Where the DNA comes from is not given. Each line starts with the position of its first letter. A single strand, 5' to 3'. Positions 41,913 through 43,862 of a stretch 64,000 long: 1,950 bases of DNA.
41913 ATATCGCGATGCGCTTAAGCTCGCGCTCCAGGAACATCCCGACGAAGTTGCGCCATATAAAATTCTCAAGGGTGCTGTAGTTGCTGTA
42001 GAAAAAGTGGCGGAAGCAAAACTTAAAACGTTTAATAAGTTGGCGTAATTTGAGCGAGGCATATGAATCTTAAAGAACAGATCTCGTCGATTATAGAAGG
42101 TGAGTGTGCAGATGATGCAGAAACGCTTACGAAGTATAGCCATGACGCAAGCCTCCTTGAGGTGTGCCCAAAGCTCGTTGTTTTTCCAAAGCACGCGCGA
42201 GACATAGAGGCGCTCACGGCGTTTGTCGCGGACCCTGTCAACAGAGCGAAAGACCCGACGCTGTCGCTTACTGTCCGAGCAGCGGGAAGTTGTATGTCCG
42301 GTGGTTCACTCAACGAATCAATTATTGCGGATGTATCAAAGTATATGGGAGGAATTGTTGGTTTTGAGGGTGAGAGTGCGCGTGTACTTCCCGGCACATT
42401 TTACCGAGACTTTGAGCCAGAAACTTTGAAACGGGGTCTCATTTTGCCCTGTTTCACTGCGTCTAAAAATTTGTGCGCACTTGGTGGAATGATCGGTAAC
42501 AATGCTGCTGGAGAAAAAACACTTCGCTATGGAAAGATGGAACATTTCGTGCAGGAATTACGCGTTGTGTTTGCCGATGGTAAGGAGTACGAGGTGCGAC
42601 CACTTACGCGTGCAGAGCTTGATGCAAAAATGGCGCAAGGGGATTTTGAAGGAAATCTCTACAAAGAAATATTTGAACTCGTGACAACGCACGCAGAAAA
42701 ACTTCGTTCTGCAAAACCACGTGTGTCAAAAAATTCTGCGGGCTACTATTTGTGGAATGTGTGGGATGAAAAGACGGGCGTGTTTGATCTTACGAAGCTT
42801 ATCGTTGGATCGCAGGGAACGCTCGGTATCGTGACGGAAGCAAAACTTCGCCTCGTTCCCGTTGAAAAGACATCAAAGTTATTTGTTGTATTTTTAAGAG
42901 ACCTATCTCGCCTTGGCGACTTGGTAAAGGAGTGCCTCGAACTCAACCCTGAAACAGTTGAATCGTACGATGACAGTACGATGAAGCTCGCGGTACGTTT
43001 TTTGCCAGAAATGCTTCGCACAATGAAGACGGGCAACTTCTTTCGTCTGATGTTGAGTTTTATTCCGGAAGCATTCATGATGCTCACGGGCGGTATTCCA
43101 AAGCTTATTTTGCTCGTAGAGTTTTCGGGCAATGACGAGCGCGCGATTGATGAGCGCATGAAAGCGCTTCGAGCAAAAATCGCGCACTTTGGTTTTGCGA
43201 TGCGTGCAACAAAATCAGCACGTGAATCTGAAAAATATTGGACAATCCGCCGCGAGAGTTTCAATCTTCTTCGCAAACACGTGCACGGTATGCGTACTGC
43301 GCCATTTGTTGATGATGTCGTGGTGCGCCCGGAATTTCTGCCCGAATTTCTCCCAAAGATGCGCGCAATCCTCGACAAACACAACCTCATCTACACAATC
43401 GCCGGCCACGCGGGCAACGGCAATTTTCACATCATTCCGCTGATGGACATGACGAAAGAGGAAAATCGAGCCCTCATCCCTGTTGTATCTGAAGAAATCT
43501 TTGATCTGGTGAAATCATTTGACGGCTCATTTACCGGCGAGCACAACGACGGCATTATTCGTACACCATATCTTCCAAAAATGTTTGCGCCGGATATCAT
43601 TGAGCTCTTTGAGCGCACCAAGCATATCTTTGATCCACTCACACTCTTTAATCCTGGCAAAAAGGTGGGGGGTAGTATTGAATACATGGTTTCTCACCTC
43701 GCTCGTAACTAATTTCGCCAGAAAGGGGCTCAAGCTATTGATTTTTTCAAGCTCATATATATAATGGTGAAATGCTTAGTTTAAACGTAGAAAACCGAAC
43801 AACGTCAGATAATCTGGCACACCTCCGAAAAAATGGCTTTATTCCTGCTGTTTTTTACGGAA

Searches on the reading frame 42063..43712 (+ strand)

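Call 58: search_protein_families(library=ncbifam, proteins=[window:42063-43712:+], max_evalue=1e-10)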
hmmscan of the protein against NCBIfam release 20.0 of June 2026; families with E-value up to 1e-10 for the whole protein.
window:42063-43712:+ (549 aa): 3 families
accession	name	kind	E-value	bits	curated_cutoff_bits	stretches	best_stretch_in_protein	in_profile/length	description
NF049975.1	2HglutDHaseYdiJ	equivalog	1.6e-81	274.5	1350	1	11-534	27-539/1018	D-2-hydroxyglutarate dehydrogenase YdiJ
TIGR00387.1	glcD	equivalog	1.8e-47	162.2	567.9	2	347-533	231-413/413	glycolate oxidase subunit GlcD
NF008408.0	PRK11230.1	equivalog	2.2e-29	102.3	897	1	348-535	289-472/499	glycolate oxidase subunit GlcD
